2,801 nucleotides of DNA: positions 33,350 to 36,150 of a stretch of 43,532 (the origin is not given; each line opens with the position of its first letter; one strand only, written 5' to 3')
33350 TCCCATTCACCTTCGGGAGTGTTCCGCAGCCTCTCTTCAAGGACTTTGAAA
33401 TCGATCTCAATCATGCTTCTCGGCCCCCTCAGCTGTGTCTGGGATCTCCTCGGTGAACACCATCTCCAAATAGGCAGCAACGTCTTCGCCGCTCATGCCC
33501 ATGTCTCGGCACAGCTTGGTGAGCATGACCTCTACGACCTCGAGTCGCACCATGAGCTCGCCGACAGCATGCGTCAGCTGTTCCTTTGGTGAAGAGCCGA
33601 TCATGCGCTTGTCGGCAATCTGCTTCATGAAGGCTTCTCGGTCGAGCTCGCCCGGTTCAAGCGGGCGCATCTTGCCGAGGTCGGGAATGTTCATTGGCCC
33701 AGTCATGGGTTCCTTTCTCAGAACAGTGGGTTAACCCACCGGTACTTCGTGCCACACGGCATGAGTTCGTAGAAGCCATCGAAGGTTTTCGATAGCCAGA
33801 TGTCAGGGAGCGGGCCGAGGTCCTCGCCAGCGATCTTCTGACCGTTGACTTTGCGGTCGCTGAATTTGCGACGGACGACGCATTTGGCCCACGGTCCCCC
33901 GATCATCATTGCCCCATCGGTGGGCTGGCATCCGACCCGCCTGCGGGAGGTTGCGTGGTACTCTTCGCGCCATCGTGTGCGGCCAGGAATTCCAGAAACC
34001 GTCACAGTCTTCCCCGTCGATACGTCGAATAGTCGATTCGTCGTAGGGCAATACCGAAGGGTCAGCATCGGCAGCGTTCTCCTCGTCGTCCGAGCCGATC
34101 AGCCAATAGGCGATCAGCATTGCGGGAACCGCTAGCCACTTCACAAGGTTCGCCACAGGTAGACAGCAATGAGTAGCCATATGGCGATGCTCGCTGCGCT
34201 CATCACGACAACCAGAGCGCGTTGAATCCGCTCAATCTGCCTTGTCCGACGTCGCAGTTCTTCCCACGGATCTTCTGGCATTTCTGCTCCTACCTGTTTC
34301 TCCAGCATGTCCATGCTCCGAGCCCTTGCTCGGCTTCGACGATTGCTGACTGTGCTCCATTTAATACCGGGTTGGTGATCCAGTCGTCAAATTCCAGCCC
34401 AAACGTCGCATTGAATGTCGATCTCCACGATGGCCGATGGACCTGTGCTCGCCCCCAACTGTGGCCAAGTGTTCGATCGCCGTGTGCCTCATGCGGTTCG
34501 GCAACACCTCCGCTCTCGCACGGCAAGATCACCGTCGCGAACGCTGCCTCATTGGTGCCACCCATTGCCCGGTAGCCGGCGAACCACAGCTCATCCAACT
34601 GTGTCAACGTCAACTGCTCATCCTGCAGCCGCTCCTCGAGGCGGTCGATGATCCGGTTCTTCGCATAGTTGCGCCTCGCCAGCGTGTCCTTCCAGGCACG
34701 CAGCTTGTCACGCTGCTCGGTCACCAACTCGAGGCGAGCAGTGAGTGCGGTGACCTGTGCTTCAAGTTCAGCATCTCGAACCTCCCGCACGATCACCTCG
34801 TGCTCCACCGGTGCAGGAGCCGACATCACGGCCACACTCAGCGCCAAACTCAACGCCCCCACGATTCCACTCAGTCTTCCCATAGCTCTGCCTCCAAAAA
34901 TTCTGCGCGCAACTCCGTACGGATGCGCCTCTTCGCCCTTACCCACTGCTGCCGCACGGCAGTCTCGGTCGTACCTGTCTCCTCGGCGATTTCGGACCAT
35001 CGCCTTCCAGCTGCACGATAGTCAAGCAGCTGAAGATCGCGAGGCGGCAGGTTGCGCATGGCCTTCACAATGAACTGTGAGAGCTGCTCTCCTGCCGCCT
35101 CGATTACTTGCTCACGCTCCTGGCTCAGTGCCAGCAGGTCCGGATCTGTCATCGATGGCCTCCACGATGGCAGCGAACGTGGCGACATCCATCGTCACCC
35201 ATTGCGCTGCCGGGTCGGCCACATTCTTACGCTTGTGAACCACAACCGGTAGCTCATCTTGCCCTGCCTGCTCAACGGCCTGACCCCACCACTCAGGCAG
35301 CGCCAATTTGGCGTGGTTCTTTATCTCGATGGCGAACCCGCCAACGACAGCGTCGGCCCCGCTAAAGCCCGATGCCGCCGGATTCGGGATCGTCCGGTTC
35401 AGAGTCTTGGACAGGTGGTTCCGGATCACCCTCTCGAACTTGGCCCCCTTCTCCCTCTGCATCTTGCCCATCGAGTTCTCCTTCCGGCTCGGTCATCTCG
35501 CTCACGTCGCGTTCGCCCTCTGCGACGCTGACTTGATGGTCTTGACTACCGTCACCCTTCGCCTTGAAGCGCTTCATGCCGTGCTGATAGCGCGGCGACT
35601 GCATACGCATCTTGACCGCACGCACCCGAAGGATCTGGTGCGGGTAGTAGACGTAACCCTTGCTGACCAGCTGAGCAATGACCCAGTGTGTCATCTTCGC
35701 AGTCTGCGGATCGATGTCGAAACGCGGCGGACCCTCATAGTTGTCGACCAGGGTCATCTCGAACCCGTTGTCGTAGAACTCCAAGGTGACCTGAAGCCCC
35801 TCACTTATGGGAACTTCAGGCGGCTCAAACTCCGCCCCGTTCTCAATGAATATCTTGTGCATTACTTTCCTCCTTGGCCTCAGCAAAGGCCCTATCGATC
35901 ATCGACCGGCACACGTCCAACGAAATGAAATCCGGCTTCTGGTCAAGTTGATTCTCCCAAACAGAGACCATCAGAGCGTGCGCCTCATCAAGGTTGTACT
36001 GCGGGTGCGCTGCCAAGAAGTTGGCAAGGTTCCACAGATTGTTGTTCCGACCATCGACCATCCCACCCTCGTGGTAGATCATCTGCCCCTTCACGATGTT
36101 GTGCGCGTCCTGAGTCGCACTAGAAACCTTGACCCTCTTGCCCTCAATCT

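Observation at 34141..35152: Early-strand cluster: sigma region-4 protein, secreted Rpf-like transglycosylase and a small membrane protein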

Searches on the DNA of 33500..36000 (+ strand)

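Call 5: search_dna_similar(query=window:33500-36000:+, collection=phages, mode=near)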
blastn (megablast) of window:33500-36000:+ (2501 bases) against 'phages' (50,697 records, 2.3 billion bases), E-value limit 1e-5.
No match.

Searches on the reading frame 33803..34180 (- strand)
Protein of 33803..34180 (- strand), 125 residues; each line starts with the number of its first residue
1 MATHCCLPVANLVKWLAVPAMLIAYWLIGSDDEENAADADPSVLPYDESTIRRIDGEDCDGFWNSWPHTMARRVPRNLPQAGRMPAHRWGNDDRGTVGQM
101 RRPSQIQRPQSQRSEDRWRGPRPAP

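Call 16: search_protein_families(library=pfam, proteins=[window:33803-34180:-], max_evalue=0.01)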
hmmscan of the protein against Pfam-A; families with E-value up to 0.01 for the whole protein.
window:33803-34180:- (125 aa): 0 families

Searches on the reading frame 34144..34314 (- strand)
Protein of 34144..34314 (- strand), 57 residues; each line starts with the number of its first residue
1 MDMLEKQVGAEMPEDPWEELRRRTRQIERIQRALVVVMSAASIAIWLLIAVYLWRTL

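Call 3: search_protein_families(library=pfam, proteins=[window:34144-34314:-], max_evalue=1)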
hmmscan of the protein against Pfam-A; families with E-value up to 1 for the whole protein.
seq(57 aa): 2 families
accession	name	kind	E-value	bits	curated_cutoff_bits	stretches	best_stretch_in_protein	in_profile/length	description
PF24838.2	8xMP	-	0.0045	17.2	30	1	2-51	85-132/136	Octameric membrane protein family (8xMP)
PF15502.11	MPLKIP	-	0.034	14.8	28.9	1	12-28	28-44/64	M-phase-specific PLK1-interacting protein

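Call 4: search_protein_families(library=phrogs, proteins=[window:34144-34314:-], max_evalue=1)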
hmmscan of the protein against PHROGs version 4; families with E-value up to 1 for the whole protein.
seq(57 aa): 1 family
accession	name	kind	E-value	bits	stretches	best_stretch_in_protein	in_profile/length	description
phrog_32424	-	unknown function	0.16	12.7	1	12-43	13-44/79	-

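Call 34: search_protein_families(library=ncbifam, proteins=[window:34144-34281:-], max_evalue=1)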
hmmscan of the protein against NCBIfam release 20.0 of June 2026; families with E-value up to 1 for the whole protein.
seq(46 aa): 1 family
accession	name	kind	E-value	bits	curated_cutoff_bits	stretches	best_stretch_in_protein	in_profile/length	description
TIGR04391.1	CcmD_alt_fam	subfamily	0.012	15.6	24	1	29-44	5-20/36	CcmD family protein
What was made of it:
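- The window protein itself hits no curated family (calls 3, 4, 34).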

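Call 83: find_homologous_proteins(query=window:34144-34308:-, max_evalue=0.01)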
Query seq(55 aa) (55 aa): 1 proteins with E <= 0.01 among 1 candidates.
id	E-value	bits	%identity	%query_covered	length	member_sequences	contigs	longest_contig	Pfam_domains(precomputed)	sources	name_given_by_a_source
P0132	9.8e-27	108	100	100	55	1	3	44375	-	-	-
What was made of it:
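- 34141..34281 (-): 46-aa single-pass membrane protein (55 aa if started at 34308). It has a charged N-terminus (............) and a TM segment at residues 22-43 (34153-34218). It has no homologue other than itself (call 83).
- Tried and rejected: The homologue search for the membrane protein found only itself (call 83).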

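Call 84: search_protein_families(library=padloc, proteins=[window:34144-34308:-], max_evalue=0.1)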
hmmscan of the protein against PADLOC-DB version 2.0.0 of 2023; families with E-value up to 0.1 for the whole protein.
seq(55 aa): 0 families
